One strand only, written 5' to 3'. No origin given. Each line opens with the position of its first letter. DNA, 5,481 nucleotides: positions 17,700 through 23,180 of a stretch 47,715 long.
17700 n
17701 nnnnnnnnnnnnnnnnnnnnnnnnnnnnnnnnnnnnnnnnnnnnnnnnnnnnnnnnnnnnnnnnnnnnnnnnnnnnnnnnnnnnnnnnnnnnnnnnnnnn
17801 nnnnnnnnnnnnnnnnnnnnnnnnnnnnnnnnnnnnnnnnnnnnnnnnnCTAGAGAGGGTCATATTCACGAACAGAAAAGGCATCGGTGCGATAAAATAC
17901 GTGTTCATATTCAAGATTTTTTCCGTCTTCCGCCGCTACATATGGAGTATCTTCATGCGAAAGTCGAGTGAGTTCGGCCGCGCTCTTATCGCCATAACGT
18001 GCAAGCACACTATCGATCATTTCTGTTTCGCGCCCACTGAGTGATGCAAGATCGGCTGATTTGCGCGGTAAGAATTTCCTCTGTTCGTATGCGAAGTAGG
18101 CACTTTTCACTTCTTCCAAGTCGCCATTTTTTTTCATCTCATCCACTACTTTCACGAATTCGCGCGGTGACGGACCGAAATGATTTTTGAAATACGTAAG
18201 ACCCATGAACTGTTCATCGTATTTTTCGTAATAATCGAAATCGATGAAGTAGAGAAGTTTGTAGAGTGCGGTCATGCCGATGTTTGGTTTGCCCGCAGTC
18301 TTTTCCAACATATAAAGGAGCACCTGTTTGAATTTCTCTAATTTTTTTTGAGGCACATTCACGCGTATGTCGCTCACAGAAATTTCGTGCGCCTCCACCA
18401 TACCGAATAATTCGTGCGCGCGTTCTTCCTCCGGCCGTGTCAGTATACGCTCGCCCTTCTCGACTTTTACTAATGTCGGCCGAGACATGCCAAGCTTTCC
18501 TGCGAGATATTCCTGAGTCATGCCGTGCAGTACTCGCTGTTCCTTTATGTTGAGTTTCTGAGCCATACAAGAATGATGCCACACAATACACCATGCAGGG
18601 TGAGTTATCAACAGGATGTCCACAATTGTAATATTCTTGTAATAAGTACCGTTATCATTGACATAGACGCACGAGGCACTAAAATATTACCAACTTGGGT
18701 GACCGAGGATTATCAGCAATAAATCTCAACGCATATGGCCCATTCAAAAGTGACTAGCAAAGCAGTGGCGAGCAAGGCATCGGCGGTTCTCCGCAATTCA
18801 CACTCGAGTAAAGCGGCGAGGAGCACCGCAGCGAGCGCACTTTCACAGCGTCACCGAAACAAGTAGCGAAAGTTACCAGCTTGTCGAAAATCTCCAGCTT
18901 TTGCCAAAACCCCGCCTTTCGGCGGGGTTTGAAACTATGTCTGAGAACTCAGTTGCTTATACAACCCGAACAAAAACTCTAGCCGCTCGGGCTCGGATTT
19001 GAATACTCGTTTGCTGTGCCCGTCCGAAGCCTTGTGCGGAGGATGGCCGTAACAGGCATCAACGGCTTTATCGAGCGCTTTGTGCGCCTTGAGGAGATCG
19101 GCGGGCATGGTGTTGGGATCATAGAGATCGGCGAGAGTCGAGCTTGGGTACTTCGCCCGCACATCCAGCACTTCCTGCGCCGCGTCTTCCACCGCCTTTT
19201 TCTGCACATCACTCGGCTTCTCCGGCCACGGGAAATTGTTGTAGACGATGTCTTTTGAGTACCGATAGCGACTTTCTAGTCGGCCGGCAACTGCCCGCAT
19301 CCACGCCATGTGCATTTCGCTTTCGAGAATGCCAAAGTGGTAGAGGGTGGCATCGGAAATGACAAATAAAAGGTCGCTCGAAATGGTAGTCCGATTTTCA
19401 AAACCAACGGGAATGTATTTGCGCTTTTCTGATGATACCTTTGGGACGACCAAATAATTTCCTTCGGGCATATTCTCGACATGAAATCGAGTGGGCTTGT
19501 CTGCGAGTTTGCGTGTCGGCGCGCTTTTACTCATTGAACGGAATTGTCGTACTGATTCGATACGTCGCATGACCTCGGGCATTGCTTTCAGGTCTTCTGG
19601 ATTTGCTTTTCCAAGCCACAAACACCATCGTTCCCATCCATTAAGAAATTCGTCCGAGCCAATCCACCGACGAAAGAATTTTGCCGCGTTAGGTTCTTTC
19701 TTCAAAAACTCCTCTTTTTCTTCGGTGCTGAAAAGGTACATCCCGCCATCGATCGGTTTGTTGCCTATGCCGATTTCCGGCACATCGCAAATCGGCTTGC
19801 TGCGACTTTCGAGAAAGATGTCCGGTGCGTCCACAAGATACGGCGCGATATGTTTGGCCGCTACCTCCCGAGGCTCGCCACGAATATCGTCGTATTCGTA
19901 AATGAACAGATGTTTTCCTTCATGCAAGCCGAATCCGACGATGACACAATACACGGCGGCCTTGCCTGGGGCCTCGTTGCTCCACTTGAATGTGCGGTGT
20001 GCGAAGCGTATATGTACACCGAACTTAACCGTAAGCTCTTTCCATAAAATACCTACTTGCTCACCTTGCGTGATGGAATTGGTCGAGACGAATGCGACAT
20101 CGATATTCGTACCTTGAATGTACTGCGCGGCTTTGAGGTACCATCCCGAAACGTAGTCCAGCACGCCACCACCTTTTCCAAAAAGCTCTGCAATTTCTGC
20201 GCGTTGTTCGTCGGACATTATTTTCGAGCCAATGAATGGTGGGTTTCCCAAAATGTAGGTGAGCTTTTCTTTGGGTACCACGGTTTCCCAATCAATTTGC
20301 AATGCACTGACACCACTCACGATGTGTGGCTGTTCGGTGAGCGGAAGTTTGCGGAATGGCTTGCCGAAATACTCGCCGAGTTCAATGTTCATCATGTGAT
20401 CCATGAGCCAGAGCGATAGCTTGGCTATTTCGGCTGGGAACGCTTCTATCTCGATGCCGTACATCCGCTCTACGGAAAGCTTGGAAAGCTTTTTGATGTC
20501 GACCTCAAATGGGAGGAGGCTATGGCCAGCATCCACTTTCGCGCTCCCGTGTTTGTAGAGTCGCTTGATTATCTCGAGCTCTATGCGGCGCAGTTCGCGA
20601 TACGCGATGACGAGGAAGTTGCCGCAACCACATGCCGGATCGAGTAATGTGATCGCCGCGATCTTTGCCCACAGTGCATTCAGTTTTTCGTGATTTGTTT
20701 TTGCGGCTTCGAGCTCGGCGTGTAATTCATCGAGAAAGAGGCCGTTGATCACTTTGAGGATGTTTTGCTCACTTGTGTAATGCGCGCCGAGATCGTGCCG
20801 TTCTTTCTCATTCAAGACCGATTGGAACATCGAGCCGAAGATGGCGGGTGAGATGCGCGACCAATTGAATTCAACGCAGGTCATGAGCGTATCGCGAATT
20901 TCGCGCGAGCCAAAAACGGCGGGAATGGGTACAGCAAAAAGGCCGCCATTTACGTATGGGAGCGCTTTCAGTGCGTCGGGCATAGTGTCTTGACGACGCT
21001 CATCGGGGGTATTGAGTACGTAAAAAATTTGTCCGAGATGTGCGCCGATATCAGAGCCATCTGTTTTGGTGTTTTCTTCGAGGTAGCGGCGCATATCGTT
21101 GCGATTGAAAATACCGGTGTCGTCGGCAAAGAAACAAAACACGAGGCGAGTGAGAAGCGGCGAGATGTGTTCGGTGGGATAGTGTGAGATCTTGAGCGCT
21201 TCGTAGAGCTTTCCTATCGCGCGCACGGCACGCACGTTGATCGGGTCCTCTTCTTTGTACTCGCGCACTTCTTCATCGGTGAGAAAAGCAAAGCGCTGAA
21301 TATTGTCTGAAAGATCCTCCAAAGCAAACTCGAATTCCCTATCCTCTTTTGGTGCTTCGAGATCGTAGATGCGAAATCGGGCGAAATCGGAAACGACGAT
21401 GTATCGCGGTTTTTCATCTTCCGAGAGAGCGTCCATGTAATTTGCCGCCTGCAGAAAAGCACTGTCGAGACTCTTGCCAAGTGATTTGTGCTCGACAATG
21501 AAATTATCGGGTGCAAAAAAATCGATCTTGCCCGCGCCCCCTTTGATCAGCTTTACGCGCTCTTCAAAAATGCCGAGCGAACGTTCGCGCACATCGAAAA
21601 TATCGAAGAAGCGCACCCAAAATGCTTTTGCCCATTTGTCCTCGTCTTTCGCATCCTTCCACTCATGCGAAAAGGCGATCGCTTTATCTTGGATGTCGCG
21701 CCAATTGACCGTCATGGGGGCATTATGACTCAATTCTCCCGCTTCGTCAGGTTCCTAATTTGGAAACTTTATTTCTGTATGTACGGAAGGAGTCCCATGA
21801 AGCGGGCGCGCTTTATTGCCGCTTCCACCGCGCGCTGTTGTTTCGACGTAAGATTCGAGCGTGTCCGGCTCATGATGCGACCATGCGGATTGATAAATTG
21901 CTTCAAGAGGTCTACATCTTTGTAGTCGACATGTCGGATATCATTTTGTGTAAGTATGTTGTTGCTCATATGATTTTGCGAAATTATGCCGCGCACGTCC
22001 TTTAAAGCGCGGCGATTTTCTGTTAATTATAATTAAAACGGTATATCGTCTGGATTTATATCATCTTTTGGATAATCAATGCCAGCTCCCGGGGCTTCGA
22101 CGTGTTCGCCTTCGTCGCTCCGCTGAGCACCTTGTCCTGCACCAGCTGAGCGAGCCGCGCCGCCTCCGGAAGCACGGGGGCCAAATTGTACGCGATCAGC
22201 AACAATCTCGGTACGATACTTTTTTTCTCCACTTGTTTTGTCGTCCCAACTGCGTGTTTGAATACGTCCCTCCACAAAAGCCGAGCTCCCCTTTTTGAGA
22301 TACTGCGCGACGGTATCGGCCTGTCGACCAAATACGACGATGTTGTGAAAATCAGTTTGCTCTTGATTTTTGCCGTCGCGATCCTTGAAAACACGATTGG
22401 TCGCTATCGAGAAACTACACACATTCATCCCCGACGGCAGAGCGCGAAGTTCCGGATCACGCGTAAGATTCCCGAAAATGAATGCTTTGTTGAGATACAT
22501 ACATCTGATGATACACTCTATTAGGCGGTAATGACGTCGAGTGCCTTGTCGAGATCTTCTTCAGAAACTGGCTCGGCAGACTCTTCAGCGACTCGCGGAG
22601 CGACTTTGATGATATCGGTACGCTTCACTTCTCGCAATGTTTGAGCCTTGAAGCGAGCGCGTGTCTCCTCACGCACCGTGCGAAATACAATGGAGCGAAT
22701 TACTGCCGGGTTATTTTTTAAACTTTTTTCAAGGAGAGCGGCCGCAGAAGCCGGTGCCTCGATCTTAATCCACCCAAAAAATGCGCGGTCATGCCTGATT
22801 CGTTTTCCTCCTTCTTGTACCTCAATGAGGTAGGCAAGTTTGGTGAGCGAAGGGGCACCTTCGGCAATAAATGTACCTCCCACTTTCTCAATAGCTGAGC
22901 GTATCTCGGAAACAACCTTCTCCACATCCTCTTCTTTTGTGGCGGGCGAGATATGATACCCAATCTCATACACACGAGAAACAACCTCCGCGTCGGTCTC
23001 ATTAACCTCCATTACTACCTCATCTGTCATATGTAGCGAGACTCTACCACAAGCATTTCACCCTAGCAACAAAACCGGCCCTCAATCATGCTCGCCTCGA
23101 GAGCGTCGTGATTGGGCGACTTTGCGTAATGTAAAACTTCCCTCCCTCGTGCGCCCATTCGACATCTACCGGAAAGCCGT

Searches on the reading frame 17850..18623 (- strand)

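Call 66: search_protein_families(library=pfam, proteins=[window:17850-18623:-], max_evalue=0.001)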
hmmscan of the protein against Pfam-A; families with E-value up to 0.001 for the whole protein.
window:17850-18623:- (257 aa): 3 families
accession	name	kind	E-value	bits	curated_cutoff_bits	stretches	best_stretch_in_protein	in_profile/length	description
PF13274.11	SocA_Panacea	-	1.3e-17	65.2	25.7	1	120-227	1-111/113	Antitoxin SocA-like, Panacea domain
PF01381.28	HTH_3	-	2.7e-09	37.3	23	1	26-62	1-37/55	Helix-turn-helix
PF13560.12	HTH_31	-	3.9e-05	24.3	27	1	28-75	8-56/64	Helix-turn-helix domain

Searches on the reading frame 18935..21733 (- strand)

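Call 66: search_protein_families(library=pfam, proteins=[window:18935-21733:-], max_evalue=0.001)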
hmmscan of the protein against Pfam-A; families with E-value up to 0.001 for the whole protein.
window:18935-21733:- (932 aa): 6 families
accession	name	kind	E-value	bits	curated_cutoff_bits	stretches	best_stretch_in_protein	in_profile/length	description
PF20473.4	MmeI_Mtase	-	9.3e-89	297.5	27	1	341-612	1-258/259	MmeI, DNA-methyltransferase domain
PF20466.3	MmeI_TRD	-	1.4e-78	263.4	27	1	636-838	2-206/207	MmeI, target recognition domain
PF20464.3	MmeI_N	-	3.7e-32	112.5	27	1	17-181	2-179/181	MmeI, N-terminal domain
PF20467.3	MmeI_C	-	1.3e-30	105.9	27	1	841-930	2-80/83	MmeI, C-terminal domain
PF20465.4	MmeI_hel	-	5.9e-22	78.7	27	1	190-266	3-75/75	MmeI, helicase spacer domain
PF07669.17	Eco57I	-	2.4e-06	28.2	25.3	1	423-553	2-137/171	Eco57I restriction-modification methylase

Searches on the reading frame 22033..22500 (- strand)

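Call 66: search_protein_families(library=pfam, proteins=[window:22033-22500:-], max_evalue=0.001)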
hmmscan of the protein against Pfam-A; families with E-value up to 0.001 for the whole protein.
window:22033-22500:- (155 aa): 1 family
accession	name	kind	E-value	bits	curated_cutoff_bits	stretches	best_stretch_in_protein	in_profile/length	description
PF00436.31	SSB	-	2.7e-40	137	26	1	3-106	1-103/104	Single-strand binding protein family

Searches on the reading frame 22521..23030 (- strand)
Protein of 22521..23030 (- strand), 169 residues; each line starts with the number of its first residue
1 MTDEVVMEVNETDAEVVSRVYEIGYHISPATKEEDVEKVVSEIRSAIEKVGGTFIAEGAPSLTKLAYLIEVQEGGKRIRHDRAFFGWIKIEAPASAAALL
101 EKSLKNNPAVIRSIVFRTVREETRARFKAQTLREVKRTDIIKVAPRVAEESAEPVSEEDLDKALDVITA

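Call 66: search_protein_families(library=pfam, proteins=[window:22521-23030:-], max_evalue=0.001)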
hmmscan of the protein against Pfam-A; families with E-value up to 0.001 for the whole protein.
window:22521-23030:- (169 aa): 1 family
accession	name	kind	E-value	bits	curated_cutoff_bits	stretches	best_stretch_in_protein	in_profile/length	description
PF01250.22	Ribosomal_S6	-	2.9e-11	43.9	27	1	21-117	2-90/90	Ribosomal protein S6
